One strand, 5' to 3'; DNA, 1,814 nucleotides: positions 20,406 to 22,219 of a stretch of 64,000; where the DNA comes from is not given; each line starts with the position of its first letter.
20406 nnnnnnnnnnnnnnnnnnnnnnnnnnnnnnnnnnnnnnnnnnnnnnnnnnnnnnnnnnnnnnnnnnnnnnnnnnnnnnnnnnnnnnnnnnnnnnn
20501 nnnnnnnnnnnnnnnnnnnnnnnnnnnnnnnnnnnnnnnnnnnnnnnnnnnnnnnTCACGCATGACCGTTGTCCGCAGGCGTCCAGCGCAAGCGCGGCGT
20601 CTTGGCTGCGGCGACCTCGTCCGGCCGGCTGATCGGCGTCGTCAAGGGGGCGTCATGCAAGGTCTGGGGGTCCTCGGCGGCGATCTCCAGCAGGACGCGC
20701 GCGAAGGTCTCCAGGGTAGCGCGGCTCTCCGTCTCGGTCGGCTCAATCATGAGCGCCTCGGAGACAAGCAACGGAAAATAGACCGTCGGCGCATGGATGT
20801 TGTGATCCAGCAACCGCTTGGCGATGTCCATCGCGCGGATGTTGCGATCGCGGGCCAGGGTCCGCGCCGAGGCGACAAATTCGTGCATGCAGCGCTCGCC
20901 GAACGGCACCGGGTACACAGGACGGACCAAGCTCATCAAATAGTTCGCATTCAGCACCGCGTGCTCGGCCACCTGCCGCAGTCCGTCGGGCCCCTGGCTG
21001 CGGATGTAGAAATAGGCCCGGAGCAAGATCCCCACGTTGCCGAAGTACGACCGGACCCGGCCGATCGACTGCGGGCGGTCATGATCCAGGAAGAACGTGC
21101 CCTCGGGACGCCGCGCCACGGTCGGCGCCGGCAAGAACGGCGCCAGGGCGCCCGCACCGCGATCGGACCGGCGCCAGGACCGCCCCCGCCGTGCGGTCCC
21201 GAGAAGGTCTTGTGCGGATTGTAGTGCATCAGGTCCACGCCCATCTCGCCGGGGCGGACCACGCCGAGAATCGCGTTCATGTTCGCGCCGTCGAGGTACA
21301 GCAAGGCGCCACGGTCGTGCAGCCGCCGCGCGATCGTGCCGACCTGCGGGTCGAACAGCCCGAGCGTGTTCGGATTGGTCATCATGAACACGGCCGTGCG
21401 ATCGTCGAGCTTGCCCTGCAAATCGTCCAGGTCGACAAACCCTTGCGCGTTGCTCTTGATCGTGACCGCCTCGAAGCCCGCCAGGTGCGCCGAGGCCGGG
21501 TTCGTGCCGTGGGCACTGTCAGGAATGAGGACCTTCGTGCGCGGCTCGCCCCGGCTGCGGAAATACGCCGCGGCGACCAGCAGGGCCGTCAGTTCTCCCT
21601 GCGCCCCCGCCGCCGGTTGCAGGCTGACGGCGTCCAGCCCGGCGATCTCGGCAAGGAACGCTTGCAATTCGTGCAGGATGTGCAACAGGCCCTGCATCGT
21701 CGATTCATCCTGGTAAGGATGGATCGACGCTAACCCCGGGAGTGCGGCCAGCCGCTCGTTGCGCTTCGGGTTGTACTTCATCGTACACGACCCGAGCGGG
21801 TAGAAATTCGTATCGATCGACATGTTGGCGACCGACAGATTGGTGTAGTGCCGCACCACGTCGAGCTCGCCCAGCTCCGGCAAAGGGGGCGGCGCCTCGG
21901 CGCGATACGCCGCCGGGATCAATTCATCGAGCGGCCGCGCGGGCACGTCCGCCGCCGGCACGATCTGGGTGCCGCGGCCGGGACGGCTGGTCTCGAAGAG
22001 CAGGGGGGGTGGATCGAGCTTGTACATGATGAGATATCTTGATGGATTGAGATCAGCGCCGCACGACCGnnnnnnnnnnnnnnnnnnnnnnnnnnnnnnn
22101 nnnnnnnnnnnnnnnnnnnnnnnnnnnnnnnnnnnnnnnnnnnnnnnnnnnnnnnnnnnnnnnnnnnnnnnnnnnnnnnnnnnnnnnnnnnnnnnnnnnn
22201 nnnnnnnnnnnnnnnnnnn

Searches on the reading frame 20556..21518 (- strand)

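Call 36: search_protein_families(library=pfam, max_evalue=0.001, proteins=[window:20556-21518:-])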
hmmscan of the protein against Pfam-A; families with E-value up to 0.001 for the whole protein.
window:20556-21518:- (320 aa): 1 family
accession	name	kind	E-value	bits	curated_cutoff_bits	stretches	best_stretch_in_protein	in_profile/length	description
PF21478.3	GcvP2_C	-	4.6e-25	88.3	27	1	184-282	2-101/122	Glycine dehydrogenase, C-terminal domain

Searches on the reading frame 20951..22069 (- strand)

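Call 36: search_protein_families(library=pfam, max_evalue=0.001, proteins=[window:20951-22069:-])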
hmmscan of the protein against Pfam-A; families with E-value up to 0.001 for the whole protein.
window:20951-22069:- (372 aa): 3 families
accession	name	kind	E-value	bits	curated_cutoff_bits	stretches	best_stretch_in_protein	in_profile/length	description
PF00266.25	Aminotran_5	-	2e-10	40.6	21.5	1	164-294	76-207/371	Aminotransferase class-V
PF02347.22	GDC-P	-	1.3e-08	34.6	26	1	67-312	48-282/429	Glycine cleavage system P-protein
PF00155.27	Aminotran_1_2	-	0.00028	20.6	19.7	1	130-234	42-156/361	Aminotransferase class I and II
